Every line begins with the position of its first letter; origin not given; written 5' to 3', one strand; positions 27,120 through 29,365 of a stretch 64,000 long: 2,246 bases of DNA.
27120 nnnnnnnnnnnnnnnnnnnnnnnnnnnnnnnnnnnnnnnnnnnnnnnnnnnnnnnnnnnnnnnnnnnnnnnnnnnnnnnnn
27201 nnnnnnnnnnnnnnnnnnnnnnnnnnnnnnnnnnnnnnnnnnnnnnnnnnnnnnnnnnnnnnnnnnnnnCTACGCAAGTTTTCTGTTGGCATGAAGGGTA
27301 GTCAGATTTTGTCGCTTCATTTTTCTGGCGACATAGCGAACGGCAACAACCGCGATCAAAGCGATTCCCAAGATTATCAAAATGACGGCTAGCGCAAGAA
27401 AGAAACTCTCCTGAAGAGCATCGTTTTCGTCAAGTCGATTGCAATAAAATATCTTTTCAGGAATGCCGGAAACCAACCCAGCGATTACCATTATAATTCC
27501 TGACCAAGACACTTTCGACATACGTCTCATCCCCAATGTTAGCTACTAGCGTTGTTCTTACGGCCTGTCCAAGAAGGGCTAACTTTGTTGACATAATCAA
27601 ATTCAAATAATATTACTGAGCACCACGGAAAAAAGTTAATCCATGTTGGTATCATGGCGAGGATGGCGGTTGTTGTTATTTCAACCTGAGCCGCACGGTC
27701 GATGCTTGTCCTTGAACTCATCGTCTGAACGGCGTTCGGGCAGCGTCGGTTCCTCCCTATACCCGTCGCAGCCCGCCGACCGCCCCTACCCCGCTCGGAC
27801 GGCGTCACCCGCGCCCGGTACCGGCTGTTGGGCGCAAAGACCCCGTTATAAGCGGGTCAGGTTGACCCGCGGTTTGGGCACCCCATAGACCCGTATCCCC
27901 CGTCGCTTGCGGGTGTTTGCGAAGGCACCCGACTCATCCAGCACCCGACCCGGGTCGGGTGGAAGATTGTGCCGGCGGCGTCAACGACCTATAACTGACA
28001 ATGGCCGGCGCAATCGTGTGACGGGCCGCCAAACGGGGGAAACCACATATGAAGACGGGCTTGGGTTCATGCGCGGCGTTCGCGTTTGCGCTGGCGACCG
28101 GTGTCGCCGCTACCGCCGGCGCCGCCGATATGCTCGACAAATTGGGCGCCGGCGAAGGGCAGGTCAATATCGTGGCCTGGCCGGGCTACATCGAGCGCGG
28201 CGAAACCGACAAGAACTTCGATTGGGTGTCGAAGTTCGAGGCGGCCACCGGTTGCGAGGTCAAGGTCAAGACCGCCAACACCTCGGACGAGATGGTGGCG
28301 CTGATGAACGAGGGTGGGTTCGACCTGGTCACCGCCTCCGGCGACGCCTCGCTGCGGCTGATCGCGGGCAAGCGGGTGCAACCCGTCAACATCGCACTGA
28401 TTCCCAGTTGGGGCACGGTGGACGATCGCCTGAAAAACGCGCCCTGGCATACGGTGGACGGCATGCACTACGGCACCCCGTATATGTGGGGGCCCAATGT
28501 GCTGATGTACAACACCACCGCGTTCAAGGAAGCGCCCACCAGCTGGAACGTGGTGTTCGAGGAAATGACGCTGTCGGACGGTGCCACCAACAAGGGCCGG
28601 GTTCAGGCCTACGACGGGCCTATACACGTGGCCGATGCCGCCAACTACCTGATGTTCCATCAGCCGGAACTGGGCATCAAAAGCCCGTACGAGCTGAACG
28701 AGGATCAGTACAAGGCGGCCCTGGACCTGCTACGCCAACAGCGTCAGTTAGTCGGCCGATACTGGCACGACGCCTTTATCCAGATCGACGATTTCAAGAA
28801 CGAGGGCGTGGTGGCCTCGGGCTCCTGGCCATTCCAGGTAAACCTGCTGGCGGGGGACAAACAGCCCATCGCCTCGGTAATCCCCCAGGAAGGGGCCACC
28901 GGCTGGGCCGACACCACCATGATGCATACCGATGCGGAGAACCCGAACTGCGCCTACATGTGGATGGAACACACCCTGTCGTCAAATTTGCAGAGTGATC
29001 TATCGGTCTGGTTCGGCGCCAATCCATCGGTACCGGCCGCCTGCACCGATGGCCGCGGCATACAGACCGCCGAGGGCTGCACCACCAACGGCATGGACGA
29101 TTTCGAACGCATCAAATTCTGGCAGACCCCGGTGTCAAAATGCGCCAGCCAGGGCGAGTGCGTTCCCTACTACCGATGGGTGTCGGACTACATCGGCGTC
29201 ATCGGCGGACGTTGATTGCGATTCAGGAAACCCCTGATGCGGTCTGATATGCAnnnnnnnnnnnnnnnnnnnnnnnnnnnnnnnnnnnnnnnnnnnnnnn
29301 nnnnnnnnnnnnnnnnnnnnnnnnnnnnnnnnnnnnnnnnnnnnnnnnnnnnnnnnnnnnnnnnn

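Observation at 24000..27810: AT-richer islet: GMC oxidoreductase + dead IS5 + two tiny membrane ORFs, bounded on the left by repeat copy C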

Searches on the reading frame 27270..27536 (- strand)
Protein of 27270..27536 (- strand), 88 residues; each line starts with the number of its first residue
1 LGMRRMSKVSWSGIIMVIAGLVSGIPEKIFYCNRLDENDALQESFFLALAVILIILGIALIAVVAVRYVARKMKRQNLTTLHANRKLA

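Call 7: search_protein_families(library=pfam, proteins=[window:27270-27536:-], max_evalue=0.01)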
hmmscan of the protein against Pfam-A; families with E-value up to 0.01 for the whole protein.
window:27270-27536:- (88 aa): 1 family
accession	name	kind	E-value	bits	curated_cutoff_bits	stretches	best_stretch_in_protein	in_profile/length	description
PF20563.3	DUF6773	-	0.0023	18.2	27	1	6-76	85-153/163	Family of unknown function (DUF6773)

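Call 8: search_protein_families(library=ncbifam, proteins=[window:27270-27536:-], max_evalue=0.01)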
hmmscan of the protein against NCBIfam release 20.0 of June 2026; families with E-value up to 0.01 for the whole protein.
window:27270-27536:- (88 aa): 3 families
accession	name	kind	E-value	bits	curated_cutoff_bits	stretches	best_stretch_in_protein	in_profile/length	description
NF045849.1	ICE_MMCAP2_0565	equivalog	0.00073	19.2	40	0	41-74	9-42/80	Mbov_0395 family pilin-like conjugal transfer protein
NF000779.0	PRK00052.3-5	equivalog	0.0023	17.8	405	1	8-62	17-66/257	prolipoprotein diacylglyceryl transferase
NF047370.1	toxin_TsaT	equivalog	0.0057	17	80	0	10-63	9-55/60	type II toxin-antitoxin system toxin TsaT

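Call 40: search_protein_representatives(protein=window:27270-27536:-)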
Query: 88 residues. Proteins with E-value up to 0.001 (for the whole library): 38; up to 1e-10: 5; up to 1e-30: 1. The best 38 are listed.
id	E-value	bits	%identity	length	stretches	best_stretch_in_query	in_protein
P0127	1.2e-43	161.9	99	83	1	6-88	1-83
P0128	1.5e-18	82.2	58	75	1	3-74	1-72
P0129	1.5e-17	78.9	58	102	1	6-74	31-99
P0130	3.7e-15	71.4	56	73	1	6-73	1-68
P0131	5.2e-11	58.2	55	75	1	4-58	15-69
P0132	2.0e-09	53.1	39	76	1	5-74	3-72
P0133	4.6e-09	52.0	53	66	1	8-65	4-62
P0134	2.3e-08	49.8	58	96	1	11-58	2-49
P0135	2.8e-08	49.5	50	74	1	7-65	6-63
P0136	1.7e-07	47.0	36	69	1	6-74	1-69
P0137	3.8e-07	45.9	45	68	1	4-64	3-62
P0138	4.9e-07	45.6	62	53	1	18-59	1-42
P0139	6.0e-07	45.3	47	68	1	10-74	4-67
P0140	8.7e-07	44.8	31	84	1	5-71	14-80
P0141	1.6e-06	43.9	38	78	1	3-66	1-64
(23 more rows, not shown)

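Call 43: find_encoding_contigs(protein=P0128, flank=4000, max_places=4)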
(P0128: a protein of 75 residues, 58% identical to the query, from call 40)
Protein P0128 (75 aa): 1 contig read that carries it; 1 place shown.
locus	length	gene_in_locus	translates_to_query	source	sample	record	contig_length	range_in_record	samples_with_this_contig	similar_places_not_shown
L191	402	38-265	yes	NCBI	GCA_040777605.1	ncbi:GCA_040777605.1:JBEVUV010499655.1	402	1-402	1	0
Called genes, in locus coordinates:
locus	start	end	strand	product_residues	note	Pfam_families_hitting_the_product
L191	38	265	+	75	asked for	-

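Call 46: find_homologous_proteins(query=A3, max_evalue=0.001)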
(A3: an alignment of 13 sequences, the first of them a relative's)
Query A3 (13 sequences) (83 aa, profile of the alignment): 328 proteins with E <= 0.001 among 5474 candidates; the best 120 are listed.
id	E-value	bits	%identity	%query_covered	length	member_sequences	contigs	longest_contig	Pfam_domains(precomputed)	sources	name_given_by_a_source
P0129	1.2e-29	119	57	83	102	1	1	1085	-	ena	-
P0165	1.9e-28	116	57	83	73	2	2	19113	-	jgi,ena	jgi:hypothetical protein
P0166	6.9e-28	114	55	83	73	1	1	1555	-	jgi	-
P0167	1.7e-27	113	55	83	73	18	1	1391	-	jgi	-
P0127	2.3e-27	112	100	100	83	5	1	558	-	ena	-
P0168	2.4e-27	112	58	83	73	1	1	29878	-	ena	-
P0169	2.4e-27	112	59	83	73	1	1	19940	-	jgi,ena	-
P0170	2.4e-27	112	59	83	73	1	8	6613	-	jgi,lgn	jgi:hypothetical protein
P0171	2.5e-27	112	54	83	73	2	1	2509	-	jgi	jgi:hypothetical protein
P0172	2.6e-27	112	58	83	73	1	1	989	-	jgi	jgi:hypothetical protein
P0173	3.1e-27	112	55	83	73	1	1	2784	-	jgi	jgi:hypothetical protein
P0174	3.3e-27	112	54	83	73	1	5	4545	-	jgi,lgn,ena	jgi:hypothetical protein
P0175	3.4e-27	112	58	83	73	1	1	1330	-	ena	-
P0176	3.6e-27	112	59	83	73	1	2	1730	-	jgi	jgi:hypothetical protein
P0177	6.1e-27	111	78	81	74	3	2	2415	-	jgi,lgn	jgi:hypothetical protein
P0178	7.0e-27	111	55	83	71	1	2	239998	-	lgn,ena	-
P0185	2.4e-26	109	48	83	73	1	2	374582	PF13127.12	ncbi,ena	-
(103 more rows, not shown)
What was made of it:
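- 27270..27521 (-): Gene for an 83-aa two-transmembrane-helix protein of a DUF3955-like family (conserved loop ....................). 38 representative proteins match at E <= 1e-3 (call 40) and 328 with a profile (call 46).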

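Call 47: find_encoding_contigs(protein=P0177, flank=5000, max_places=4)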
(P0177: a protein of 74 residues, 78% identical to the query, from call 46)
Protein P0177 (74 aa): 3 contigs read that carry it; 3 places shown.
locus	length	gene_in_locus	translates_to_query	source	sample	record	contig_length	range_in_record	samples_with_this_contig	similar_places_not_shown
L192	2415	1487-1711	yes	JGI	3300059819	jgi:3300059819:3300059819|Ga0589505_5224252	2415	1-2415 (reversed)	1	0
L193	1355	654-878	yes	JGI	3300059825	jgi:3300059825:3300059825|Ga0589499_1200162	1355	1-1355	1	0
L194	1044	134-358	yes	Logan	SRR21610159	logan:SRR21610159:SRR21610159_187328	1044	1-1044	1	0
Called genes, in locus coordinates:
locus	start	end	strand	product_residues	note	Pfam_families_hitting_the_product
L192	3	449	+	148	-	?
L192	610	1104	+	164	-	-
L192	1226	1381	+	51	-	-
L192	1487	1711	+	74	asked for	-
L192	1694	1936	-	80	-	-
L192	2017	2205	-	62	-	-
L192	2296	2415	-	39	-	?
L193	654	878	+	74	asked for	-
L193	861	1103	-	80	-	-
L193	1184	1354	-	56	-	?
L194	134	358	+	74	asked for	-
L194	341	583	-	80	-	-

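Call 48: find_encoding_contigs(protein=P0178, flank=5000, max_places=2)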
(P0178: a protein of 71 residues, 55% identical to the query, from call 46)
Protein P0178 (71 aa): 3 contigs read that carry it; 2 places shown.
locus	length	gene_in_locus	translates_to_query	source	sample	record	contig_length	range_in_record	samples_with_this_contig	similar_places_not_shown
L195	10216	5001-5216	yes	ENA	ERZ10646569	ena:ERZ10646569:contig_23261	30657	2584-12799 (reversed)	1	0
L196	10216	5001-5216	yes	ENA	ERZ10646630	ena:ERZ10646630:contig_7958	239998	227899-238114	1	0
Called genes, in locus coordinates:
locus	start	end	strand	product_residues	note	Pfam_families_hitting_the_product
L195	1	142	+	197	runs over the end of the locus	PF11748:DUF3306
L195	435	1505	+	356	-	-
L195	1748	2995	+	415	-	PF13356:Arm-DNA-bind_3, PF22022:Phage_int_M, PF00589:Phage_integrase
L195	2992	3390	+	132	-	-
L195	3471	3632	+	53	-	PF05930:Phage_AlpA (weak), PF12728:HTH_17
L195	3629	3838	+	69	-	-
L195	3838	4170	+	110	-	-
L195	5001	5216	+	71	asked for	-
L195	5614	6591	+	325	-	PF13936:HTH_38, PF00665:rve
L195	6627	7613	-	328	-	PF13384:HTH_23 (faint), PF13936:HTH_38, PF00665:rve (faint)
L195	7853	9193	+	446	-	PF13701:DDE_Tnp_1_4, PF01609:DDE_Tnp_1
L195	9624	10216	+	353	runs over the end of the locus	PF13384:HTH_23 (weak), PF13518:HTH_28 (weak), PF13551:HTH_29, PF13565:HTH_32, PF13592:HTH_33, PF13358:DDE_3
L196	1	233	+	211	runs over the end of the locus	PF11748:DUF3306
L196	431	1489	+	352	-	-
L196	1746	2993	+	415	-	PF13356:Arm-DNA-bind_3, PF22022:Phage_int_M, PF00589:Phage_integrase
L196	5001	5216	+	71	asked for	-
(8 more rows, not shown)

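Call 49: find_encoding_contigs(protein=P0185, flank=5000, max_places=2)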
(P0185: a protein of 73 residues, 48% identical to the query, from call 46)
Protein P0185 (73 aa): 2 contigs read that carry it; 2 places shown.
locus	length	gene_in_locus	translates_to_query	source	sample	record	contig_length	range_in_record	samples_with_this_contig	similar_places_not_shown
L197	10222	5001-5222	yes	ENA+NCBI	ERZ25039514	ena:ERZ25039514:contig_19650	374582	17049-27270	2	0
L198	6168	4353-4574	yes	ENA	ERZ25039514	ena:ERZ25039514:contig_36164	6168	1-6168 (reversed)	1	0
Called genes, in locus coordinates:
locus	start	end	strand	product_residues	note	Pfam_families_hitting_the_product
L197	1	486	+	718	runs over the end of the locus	PF00141:peroxidase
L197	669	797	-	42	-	-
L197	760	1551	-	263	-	PF02085:Cytochrom_CIII (faint), PF14522:Cytochrome_C7 (faint), PF14537:Cytochrom_c3_2 (faint)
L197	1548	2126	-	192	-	-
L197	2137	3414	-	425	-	PF00175:NAD_binding_1, PF00111:Fer2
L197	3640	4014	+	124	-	PF04986:Y2_Tnp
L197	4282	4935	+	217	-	-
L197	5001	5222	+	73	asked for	PF13127:DUF3955 (weak)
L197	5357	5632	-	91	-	-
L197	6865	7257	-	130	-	PF05598:DUF772 (weak)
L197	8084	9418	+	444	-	PF00375:SDF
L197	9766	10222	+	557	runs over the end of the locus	PF03092:BT1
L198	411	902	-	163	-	PF22113:Mtrc-MtrF_II-IV_dom (weak)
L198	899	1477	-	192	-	-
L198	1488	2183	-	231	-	PF00175:NAD_binding_1, PF00111:Fer2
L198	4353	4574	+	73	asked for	PF13127:DUF3955 (weak)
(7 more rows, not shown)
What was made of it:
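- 27270..27521 (-): Relatives lie beside integrases and transposases (calls 48, 49).
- Family members sit beside a phage-type integrase and several transposases (calls 48, 49). The small-protein family is repeatedly found next to mobile-element genes (calls 48, 49).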

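Call 62: find_related_loci(query=A3, collection=viral_contigs, flank=5000)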
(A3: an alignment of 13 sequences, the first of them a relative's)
Query A3 (83 aa) in viral_contigs; peptide patterns used: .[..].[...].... (x = any residue, [..] = any of these).
54 stretches matched a pattern; 1 encode a relative of the query (tblastn E <= 1e-3); 1 distinct loci.
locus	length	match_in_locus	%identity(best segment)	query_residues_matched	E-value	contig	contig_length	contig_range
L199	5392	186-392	35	1-69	1e-13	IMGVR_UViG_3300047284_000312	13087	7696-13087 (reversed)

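Call 66: search_protein_families(library=pfam, alignment_id=A3, max_evalue=1)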
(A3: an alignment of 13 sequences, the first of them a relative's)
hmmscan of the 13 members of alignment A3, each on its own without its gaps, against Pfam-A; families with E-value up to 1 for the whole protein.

A. member 1, P0127 (83 aa): 7 families
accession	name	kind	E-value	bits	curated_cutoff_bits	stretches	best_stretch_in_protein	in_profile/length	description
PF00335.26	Tetraspanin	-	0.0054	16.9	32.1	1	8-70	54-109/225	Tetraspanin family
PF06011.17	TRP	-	0.0084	15.4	28.5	1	17-81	208-274/426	Transient receptor potential (TRP) ion channel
PF20303.3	YLATT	-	0.015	15.6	26.7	0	47-77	70-100/107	YEATS-Like-Associating Three TM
PF20563.3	DUF6773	-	0.034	14.4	27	1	3-71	87-153/163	Family of unknown function (DUF6773)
PF13273.12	DUF4064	-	0.064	13.9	32.1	0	38-58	57-78/102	Protein of unknown function (DUF4064)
PF15820.10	ECSCR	-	0.081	13.2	27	1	43-70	29-56/104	Endothelial cell-specific chemotaxis regulator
PF02656.20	DUF202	-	0.14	13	23.4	0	34-67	33-66/68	Domain of unknown function (DUF202)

B. families by the number of members that match (of 13 scanned): 31 families (the first 25 are shown)
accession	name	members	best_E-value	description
PF13127.11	DUF3955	9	6e-10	Protein of unknown function (DUF3955)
PF02656.20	DUF202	5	0.00066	Domain of unknown function (DUF202)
PF00335.26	Tetraspanin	4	0.0054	Tetraspanin family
PF06157.16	DUF973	2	0.014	Protein of unknown function (DUF973)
PF20303.3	YLATT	2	0.015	YEATS-Like-Associating Three TM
PF20563.3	DUF6773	2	0.034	Family of unknown function (DUF6773)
PF15879.10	MWFE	2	0.15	NADH-ubiquinone oxidoreductase MWFE subunit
PF20990.2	DUF2207_C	2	0.15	Predicted membrane protein (DUF2207) C-terminal domain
PF01529.25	DHHC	2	0.22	DHHC palmitoyltransferase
PF23906.1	DUF7248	1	0.00011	Family of unknown function (DUF7248)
PF24961.1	NfeD_membrane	1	0.00066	NfeD integral membrane domain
PF06011.17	TRP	1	0.0084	Transient receptor potential (TRP) ion channel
PF13197.11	DUF4013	1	0.018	Protein of unknown function (DUF4013)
PF04103.21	CD20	1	0.029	CD20-like family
PF06609.19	TRI12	1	0.035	Fungal trichothecene efflux pump (TRI12)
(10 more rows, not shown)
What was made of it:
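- On Pfam DUF3955: 9 of 13 aligned relatives match, best 6e-10 (call 66).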

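Call 74: search_protein_families(library=pfam, proteins=[L192:3-449:+, L192:610-1104:+, L192:1226-1381:+, L192:1694-1936:-, L192:2017-2205:-, L195:435-1505:+, L195:3838-4170:+, L197:4282-4935:+, L197:5357-5632:-], max_evalue=0.01)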
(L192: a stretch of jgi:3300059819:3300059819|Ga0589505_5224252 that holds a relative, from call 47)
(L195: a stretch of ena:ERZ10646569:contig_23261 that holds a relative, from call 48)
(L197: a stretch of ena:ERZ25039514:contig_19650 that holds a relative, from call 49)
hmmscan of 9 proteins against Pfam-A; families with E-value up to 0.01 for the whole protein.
L192:3-449:+ (148 aa): 3 families
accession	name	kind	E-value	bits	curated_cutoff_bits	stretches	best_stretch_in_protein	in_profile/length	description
PF13505.12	OMP_b-brl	-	6.3e-13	49.7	28.7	1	4-148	68-175/175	Outer membrane protein beta-barrel domain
PF02530.20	Porin_2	-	0.00012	22.1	22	1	58-111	279-340/357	Porin subfamily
PF01389.23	OmpA_membrane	-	0.0016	18.7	21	1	65-108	114-158/180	OmpA-like transmembrane domain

L192:610-1104:+ (164 aa): 0 families

L192:1226-1381:+ (51 aa): 3 families
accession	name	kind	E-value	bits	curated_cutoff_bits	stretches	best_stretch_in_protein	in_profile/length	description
PF09339.16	HTH_IclR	-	0.00029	21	22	1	17-41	7-31/52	IclR helix-turn-helix domain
PF01022.26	HTH_5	-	0.0007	19.9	22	1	13-42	2-29/47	Bacterial regulatory protein, arsR family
PF24038.1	DUF7347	-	0.0076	16.9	27.6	1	4-41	2-40/77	Domain of unknown function (DUF7347)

L192:1694-1936:- (80 aa): 0 families

L192:2017-2205:- (62 aa): 1 family
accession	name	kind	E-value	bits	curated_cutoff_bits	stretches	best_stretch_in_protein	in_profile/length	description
PF06568.16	DUF1127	-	0.0055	16.9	23.3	1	41-55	18-32/37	Domain of unknown function (DUF1127)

L195:435-1505:+ (356 aa): 0 families

L195:3838-4170:+ (110 aa): 0 families

L197:4282-4935:+ (217 aa): 0 families

L197:5357-5632:- (91 aa): 0 families

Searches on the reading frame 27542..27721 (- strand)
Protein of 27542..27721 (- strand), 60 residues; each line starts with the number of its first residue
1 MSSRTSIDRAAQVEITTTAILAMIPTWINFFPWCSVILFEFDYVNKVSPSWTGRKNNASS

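Call 44: find_homologous_proteins(query=window:27542-27721:-, max_evalue=0.01)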
Query seq(60 aa): no candidate shares three 5-residue words with the query. No homologue found.

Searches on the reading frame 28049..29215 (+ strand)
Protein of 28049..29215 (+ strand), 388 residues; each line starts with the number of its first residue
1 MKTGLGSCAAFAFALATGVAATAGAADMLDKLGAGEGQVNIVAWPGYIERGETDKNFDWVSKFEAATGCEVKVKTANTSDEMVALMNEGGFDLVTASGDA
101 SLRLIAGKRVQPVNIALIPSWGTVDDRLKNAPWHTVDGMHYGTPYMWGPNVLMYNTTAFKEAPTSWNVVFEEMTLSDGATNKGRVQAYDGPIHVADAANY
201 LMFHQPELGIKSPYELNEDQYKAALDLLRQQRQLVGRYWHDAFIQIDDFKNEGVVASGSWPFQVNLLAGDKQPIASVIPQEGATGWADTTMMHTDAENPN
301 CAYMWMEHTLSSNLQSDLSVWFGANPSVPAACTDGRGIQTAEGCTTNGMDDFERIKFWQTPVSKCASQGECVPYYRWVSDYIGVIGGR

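Call 7: search_protein_families(library=pfam, proteins=[window:28049-29215:+], max_evalue=0.01)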
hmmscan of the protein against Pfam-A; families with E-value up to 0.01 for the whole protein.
window:28049-29215:+ (388 aa): 3 families
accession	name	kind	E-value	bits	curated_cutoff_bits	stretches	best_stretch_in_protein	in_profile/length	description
PF13416.11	SBP_bac_8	-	1.5e-21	77.9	27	1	59-331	2-265/279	Bacterial extracellular solute-binding protein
PF01547.30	SBP_bac_1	-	4.5e-11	43.7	26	1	61-306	15-297/307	Bacterial extracellular solute-binding protein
PF13343.11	SBP_bac_6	-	4.6e-10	39.8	24.6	1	97-322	17-215/245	Bacterial extracellular solute-binding protein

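Call 8: search_protein_families(library=ncbifam, proteins=[window:28049-29215:+], max_evalue=0.01)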
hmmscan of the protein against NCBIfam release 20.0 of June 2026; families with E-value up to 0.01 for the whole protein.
window:28049-29215:+ (388 aa): 4 families
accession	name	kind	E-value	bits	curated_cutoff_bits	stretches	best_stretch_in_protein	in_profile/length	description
NF041888.1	ABC_SBP_YdcS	equivalog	2e-180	599.6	725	1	18-388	13-379/379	putative ABC transporter substrate-binding protein YdcS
NF007962.0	PRK10682.1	equivalog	1.9e-14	53.5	636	1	18-319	11-309/370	spermidine/putrescine ABC transporter substrate-binding protein PotF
NF007048.0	PRK09501.1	equivalog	0.00013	21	582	0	60-170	43-155/348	spermidine/putrescine ABC transporter substrate-binding protein PotD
TIGR01254.1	sfuA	subfamily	0.01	15.2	93.4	0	216-319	158-260/306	thiamine ABC transporter substrate-binding protein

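Call 20: find_encoding_contigs(protein=window:28049-29215:+, flank=8000, max_places=10)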
Protein window:28049-29215:+ (388 aa): 11 contigs read that carry it; 10 places shown.
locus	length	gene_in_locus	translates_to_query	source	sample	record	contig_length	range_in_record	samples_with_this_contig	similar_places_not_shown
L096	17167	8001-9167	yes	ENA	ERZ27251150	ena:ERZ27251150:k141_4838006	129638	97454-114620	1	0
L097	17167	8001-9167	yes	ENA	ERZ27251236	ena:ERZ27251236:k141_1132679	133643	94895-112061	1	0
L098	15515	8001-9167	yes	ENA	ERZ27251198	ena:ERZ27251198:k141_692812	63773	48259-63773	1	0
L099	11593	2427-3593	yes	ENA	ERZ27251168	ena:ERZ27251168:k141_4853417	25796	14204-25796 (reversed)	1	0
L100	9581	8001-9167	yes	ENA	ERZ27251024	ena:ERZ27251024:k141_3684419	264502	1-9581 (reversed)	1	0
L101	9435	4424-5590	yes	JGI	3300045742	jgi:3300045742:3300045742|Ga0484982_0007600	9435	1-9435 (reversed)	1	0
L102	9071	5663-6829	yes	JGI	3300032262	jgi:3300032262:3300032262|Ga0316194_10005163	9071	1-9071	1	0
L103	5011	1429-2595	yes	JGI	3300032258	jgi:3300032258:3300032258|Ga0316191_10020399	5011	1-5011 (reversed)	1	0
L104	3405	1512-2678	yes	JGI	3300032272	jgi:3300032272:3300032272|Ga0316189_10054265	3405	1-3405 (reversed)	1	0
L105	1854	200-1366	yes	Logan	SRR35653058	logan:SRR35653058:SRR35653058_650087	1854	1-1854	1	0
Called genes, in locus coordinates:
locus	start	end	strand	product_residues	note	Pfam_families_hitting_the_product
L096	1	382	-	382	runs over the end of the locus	PF01547:SBP_bac_1, PF13416:SBP_bac_8, PF13343:SBP_bac_6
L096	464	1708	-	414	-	PF00005:ABC_tran, PF08402:TOBE_2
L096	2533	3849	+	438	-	PF00464:SHMT, PF00155:Aminotran_1_2, PF01212:Beta_elim_lyase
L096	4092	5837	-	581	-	PF01266:DAO (weak), PF05199:GMC_oxred_C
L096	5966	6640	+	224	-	PF05598:DUF772, PF01609:DDE_Tnp_1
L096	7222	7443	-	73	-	-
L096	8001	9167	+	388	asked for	PF01547:SBP_bac_1, PF13416:SBP_bac_8, PF13343:SBP_bac_6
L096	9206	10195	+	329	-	PF00005:ABC_tran, PF13304:AAA_21 (faint), PF08402:TOBE_2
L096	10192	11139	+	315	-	PF00528:BPD_transp_1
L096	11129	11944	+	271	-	PF00528:BPD_transp_1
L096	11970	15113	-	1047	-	PF00873:ACR_tran, PF03176:MMPL (weak)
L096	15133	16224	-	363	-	PF25919:BSH_CusB (faint), PF25917:BSH_RND, PF25973:BSH_CzcB (weak), PF25944:Beta-barrel_RND, PF25954:Beta-barrel_RND_2, PF25967:RND-MFP_C, PF25989:YknX_C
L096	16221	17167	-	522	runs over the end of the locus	PF02321:OEP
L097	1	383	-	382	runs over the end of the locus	PF01547:SBP_bac_1, PF13416:SBP_bac_8, PF13343:SBP_bac_6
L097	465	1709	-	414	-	PF00005:ABC_tran, PF08402:TOBE_2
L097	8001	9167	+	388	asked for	PF01547:SBP_bac_1, PF13416:SBP_bac_8, PF13343:SBP_bac_6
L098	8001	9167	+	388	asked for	PF01547:SBP_bac_1, PF13416:SBP_bac_8, PF13343:SBP_bac_6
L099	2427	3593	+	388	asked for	PF01547:SBP_bac_1, PF13416:SBP_bac_8, PF13343:SBP_bac_6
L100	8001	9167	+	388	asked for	PF01547:SBP_bac_1, PF13416:SBP_bac_8, PF13343:SBP_bac_6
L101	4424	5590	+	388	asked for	PF01547:SBP_bac_1, PF13416:SBP_bac_8, PF13343:SBP_bac_6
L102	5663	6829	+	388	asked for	PF01547:SBP_bac_1, PF13416:SBP_bac_8, PF13343:SBP_bac_6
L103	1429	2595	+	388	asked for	PF01547:SBP_bac_1, PF13416:SBP_bac_8, PF13343:SBP_bac_6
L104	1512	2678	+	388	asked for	PF01547:SBP_bac_1, PF13416:SBP_bac_8, PF13343:SBP_bac_6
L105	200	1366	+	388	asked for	PF01547:SBP_bac_1, PF13416:SBP_bac_8, PF13343:SBP_bac_6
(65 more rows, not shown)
